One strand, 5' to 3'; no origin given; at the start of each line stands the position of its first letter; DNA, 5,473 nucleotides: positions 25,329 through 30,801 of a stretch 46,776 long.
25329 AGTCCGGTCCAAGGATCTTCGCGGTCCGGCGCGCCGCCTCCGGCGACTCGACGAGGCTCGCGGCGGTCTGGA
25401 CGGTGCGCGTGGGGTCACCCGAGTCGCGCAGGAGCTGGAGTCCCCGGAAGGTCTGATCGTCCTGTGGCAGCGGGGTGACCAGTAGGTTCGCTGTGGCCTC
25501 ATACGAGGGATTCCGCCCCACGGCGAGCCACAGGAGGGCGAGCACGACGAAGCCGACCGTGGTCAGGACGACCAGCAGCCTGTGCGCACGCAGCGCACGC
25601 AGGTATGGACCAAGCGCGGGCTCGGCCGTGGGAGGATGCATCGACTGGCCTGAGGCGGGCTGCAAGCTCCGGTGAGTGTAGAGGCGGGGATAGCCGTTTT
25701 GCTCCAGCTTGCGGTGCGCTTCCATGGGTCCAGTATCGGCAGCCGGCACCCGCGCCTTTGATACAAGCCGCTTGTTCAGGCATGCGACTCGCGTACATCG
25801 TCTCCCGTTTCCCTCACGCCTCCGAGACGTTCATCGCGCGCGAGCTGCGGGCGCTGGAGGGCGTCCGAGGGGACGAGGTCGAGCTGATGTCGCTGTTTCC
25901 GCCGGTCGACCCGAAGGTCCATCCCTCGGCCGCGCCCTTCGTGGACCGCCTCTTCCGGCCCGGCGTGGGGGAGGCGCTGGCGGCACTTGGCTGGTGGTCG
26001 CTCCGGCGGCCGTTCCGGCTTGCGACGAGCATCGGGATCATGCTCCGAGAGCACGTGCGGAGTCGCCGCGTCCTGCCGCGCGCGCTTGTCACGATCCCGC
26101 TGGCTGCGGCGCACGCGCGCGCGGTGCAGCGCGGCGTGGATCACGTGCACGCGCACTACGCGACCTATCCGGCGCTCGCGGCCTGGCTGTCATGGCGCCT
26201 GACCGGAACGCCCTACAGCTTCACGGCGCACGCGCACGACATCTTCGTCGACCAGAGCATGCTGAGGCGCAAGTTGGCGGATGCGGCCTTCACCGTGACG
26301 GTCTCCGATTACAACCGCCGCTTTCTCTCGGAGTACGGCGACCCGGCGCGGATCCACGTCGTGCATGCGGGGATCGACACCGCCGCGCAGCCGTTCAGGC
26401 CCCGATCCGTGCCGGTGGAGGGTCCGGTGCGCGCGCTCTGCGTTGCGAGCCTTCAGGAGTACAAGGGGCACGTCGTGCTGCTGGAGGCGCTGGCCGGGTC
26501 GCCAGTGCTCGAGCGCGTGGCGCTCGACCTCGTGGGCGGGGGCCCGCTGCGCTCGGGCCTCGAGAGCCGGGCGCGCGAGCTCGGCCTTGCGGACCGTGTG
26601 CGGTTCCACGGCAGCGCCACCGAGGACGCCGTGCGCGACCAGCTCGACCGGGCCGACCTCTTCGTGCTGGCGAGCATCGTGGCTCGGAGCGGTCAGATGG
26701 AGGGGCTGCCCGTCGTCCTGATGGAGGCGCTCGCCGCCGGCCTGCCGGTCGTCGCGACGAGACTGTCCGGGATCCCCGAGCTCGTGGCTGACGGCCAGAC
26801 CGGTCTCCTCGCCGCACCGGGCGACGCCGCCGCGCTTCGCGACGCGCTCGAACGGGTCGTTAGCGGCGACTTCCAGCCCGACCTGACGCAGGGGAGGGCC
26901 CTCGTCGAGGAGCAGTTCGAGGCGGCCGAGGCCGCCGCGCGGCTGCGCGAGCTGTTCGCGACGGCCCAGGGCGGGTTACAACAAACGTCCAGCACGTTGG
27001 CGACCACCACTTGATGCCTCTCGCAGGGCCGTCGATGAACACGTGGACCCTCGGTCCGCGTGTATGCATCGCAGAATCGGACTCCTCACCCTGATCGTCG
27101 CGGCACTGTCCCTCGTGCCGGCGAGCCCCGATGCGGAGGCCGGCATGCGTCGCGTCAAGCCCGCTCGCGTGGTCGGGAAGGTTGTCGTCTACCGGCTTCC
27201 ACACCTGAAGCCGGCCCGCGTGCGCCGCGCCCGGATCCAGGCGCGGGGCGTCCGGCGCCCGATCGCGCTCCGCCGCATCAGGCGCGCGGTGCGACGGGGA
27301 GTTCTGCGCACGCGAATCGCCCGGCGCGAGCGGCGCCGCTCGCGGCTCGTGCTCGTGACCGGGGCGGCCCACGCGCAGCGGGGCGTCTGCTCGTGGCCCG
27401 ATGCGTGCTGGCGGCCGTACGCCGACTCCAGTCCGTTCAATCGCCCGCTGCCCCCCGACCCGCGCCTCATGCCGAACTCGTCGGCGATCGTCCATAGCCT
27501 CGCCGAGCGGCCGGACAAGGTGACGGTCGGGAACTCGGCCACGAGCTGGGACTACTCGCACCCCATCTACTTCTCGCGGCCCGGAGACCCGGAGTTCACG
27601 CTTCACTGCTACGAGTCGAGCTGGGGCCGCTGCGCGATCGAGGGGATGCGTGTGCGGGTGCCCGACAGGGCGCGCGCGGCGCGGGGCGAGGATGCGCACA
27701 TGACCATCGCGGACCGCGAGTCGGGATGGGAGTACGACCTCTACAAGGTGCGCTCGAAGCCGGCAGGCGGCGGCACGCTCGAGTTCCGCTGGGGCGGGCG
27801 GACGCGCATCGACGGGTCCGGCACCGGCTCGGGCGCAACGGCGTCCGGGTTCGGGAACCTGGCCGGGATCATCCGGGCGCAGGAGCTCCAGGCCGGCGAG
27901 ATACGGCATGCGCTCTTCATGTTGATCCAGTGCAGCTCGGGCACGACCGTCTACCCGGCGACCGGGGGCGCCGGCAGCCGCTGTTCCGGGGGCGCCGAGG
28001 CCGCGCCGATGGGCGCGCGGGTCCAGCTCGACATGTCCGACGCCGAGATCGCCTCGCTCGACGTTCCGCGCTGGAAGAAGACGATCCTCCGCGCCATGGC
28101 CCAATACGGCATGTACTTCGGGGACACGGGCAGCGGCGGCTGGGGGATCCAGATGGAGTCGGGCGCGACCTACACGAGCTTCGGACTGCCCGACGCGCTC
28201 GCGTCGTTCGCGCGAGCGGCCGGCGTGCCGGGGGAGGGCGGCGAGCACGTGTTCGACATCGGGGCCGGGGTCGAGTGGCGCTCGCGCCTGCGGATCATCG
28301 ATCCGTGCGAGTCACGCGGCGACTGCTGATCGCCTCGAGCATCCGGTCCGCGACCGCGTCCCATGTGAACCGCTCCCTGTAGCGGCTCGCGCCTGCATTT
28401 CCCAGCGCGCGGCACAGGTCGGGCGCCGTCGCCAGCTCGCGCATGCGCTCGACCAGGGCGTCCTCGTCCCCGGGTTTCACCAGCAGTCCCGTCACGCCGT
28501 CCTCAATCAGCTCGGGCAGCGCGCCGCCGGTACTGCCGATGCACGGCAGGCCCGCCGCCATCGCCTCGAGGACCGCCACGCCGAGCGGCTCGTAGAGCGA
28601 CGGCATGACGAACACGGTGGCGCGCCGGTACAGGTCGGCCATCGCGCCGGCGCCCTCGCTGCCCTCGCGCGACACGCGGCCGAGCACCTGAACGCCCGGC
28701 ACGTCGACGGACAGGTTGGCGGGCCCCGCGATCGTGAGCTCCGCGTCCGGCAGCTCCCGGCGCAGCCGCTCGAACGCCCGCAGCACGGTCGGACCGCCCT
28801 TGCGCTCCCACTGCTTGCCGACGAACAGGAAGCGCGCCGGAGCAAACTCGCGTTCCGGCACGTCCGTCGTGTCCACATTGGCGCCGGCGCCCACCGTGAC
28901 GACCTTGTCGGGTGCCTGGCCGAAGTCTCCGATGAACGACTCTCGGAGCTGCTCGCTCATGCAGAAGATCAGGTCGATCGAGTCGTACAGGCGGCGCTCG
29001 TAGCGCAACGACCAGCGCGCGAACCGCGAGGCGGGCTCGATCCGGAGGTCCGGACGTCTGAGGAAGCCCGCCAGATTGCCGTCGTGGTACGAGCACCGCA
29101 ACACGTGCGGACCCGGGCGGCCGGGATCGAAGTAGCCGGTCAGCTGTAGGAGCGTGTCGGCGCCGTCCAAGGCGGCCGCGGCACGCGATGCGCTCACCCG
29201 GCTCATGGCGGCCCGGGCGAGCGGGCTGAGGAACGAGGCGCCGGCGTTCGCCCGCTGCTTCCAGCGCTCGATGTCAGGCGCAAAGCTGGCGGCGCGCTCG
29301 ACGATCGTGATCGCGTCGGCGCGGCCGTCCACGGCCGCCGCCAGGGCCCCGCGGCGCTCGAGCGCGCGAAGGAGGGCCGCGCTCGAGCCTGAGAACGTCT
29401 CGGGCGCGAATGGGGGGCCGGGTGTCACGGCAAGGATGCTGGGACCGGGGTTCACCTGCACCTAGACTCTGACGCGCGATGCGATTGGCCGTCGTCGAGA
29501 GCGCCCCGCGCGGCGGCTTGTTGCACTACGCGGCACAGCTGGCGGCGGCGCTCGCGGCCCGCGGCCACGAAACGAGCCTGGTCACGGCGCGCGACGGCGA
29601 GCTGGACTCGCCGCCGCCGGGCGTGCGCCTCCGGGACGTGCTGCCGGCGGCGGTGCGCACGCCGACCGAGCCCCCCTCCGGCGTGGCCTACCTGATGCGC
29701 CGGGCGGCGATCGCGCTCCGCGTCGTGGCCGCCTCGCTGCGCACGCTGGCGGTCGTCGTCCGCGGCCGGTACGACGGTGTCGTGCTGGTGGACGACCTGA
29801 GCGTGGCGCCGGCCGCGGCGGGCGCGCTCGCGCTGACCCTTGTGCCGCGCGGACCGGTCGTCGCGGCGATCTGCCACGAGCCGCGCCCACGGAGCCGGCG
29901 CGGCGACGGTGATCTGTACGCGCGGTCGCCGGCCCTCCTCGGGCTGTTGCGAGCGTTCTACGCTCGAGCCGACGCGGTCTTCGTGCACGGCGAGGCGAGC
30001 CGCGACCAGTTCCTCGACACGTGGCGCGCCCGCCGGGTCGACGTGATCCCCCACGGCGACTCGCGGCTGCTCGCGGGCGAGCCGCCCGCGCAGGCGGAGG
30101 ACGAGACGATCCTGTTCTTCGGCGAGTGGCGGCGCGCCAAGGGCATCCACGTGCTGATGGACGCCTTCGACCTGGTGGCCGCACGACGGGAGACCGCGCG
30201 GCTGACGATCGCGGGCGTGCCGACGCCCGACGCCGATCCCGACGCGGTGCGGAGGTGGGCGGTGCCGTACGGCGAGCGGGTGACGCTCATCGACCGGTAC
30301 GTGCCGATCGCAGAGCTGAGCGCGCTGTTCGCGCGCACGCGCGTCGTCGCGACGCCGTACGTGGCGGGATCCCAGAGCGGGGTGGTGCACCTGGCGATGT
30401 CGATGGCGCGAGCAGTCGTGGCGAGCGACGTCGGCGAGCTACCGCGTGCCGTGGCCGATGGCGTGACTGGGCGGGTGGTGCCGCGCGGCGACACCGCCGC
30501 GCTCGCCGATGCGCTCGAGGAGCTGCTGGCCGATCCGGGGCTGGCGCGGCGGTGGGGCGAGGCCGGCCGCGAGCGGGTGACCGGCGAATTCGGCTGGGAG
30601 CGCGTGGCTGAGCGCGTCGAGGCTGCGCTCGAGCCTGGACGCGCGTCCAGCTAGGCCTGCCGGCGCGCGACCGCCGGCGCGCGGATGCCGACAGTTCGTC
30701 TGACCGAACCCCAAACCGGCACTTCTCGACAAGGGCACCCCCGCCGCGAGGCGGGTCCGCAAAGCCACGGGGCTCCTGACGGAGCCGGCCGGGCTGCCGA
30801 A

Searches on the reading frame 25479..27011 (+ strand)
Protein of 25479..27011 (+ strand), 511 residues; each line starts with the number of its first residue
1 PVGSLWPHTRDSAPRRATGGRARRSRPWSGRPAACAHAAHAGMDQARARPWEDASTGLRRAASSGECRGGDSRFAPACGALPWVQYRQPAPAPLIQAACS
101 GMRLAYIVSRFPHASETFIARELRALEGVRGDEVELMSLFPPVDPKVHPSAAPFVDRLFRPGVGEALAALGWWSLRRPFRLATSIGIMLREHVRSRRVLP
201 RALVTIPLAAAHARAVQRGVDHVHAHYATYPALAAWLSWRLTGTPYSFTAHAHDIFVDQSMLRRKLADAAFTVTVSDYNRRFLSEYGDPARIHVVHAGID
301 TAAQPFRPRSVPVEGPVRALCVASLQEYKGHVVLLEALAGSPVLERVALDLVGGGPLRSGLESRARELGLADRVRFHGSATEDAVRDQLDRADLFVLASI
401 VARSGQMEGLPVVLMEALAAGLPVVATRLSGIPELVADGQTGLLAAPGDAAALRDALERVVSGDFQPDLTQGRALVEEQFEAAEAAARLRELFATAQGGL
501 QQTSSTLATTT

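Call 5: search_protein_families(library=pfam, proteins=[window:25479-27011:+], max_evalue=0.01)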
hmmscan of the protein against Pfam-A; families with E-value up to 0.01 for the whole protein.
window:25479-27011:+ (511 aa): 5 families
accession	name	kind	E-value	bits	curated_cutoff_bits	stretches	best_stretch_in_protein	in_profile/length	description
PF00534.26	Glycos_transf_1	-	9.4e-33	113.6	26.4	1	309-463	8-158/172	Glycosyl transferases group 1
PF13692.12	Glyco_trans_1_4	-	1.2e-31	110.3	27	1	319-461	4-140/142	Glycosyl transferases group 1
PF13439.12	Glyco_transf_4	-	4.9e-12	46.6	28.5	1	192-302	44-169/170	Glycosyltransferase Family 4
PF20706.3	GT4-conflict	-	1.2e-06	28.3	26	1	276-440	158-324/385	Family 4 Glycosyltransferase in conflict systems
PF13524.12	Glyco_trans_1_2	-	0.0024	18.3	25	1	373-460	28-111/144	Glycosyl transferase-like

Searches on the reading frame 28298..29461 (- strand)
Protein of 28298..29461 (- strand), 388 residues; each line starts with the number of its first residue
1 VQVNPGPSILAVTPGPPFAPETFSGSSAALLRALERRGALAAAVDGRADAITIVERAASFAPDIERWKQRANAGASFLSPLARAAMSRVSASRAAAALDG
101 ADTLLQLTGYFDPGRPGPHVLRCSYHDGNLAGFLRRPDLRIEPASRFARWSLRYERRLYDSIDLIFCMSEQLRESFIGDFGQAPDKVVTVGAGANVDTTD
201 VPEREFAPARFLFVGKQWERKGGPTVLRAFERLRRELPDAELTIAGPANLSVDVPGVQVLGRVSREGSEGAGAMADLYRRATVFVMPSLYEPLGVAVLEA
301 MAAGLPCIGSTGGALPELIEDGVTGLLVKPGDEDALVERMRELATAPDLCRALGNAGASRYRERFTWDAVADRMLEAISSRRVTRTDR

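Call 5: search_protein_families(library=pfam, proteins=[window:28298-29461:-], max_evalue=0.01)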
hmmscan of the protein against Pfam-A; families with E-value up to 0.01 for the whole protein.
window:28298-29461:- (388 aa): 6 families
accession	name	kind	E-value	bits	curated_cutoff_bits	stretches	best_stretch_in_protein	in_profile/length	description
PF13692.12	Glyco_trans_1_4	-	1.8e-30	106.5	27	1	210-344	3-140/142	Glycosyl transferases group 1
PF00534.26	Glycos_transf_1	-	2.1e-29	102.7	26.4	1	209-358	16-170/172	Glycosyl transferases group 1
PF20706.3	GT4-conflict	-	2e-12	47.3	26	1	153-372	138-383/385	Family 4 Glycosyltransferase in conflict systems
PF13524.12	Glyco_trans_1_2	-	5.2e-11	43.1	25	1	229-376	5-144/144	Glycosyl transferase-like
PF13439.12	Glyco_transf_4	-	2.6e-05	24.8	28.5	1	124-197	102-169/170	Glycosyltransferase Family 4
PF13579.12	Glyco_trans_4_4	-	0.0028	18.4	29.7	1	123-193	99-158/158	Glycosyl transferase 4-like domain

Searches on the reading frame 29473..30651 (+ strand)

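Call 5: search_protein_families(library=pfam, proteins=[window:29473-30651:+], max_evalue=0.01)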
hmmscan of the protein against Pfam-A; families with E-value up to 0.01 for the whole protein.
window:29473-30651:+ (393 aa): 6 families
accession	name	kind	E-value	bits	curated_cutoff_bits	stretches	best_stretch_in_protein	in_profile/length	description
PF13692.12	Glyco_trans_1_4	-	3.3e-24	86.2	27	1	212-354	3-142/142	Glycosyl transferases group 1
PF00534.26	Glycos_transf_1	-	2e-18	67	26.4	1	206-368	11-172/172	Glycosyl transferases group 1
PF13439.12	Glyco_transf_4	-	1e-12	48.8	28.5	1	14-195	2-165/170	Glycosyltransferase Family 4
PF13579.12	Glyco_trans_4_4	-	9.6e-10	39.5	29.7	1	14-195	1-158/158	Glycosyl transferase 4-like domain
PF20706.3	GT4-conflict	-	3.8e-08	33.2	26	1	160-381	141-384/385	Family 4 Glycosyltransferase in conflict systems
PF13524.12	Glyco_trans_1_2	-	9.7e-07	29.3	25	1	237-383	10-143/144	Glycosyl transferase-like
